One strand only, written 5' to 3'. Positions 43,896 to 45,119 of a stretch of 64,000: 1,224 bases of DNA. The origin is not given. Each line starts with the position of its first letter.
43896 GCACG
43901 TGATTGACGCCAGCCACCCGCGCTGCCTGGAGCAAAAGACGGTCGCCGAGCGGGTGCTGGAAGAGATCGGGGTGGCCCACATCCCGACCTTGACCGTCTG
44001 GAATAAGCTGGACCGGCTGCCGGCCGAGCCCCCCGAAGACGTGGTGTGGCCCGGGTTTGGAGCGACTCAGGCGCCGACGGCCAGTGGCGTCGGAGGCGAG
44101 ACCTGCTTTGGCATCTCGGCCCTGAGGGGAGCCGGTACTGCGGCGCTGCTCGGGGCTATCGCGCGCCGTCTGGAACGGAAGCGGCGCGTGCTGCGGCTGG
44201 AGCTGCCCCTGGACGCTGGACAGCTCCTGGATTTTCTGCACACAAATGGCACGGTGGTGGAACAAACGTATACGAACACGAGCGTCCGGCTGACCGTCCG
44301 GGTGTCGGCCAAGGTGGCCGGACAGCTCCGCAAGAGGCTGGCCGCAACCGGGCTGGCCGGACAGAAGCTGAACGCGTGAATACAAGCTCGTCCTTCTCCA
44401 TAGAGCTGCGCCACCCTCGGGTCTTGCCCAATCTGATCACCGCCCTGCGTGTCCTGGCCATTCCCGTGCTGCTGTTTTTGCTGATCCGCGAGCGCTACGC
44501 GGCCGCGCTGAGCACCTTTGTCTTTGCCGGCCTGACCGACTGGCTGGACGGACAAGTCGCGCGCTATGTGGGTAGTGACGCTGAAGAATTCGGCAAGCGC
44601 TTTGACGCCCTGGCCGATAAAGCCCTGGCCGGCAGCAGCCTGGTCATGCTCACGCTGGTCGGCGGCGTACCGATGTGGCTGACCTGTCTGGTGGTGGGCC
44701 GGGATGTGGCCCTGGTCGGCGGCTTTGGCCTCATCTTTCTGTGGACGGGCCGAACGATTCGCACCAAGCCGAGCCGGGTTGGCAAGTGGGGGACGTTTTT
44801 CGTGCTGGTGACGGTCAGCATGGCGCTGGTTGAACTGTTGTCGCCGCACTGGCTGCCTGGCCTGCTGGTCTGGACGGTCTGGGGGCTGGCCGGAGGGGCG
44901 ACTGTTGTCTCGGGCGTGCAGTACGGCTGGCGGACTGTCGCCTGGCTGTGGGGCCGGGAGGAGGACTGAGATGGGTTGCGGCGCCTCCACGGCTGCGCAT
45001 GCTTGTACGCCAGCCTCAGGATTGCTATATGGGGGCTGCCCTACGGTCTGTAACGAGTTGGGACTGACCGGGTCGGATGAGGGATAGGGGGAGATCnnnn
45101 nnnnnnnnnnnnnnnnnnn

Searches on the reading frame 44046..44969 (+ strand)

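Call 3: search_protein_families(library=pfam, proteins=[window:44046-44969:+], max_evalue=0.01)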
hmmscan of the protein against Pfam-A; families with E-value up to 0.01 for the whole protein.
window:44046-44969:+ (307 aa): 1 family
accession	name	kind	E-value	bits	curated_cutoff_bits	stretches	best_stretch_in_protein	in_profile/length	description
PF01066.26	CDP-OH_P_transf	-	3e-27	96.3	22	1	126-279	2-147/152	CDP-alcohol phosphatidyltransferase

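Call 4: search_protein_families(library=ncbifam, proteins=[window:44046-44969:+], max_evalue=0.01)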
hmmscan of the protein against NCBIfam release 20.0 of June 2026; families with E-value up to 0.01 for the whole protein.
window:44046-44969:+ (307 aa): 9 families
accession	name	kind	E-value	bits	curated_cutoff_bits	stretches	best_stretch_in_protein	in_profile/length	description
TIGR00560.1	pgsA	equivalog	4.8e-21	76.1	109.1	1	127-295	3-174/183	CDP-diacylglycerol--glycerol-3-phosphate 3-phosphatidyltransferase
NF053678.1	ClpnSynClsA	equivalog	3.1e-18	66.6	240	1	127-266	5-142/180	cardiolipin synthase ClsA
NF008090.0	PRK10832.1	equivalog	6.2e-08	32.9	304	1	127-203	5-83/182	CDP-diacylglycerol--glycerol-3-phosphate 3-phosphatidyltransferase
NF040950.1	archin_ph_syn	equivalog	4.3e-07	30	180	1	121-217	19-116/191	archaetidylinositol phosphate synthase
TIGR00473.1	pssA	equivalog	9.2e-05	22.6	107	1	145-193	14-61/153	CDP-diacylglycerol--serine O-phosphatidyltransferase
NF038087.1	arch_ser_synth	exception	0.00047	19.9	240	1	143-192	22-72/216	archaetidylserine synthase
NF045883.1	PIPSynth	equivalog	0.00056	19.6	170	1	123-200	20-97/197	phosphatidylinositol phosphate synthase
NF052561.1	PIPSynBT1523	equivalog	0.0009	19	350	1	157-193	66-101/232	hypothetical protein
TIGR04217.1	archae_ser_T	exception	0.002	17.9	200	1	126-202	8-82/221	archaetidylserine synthase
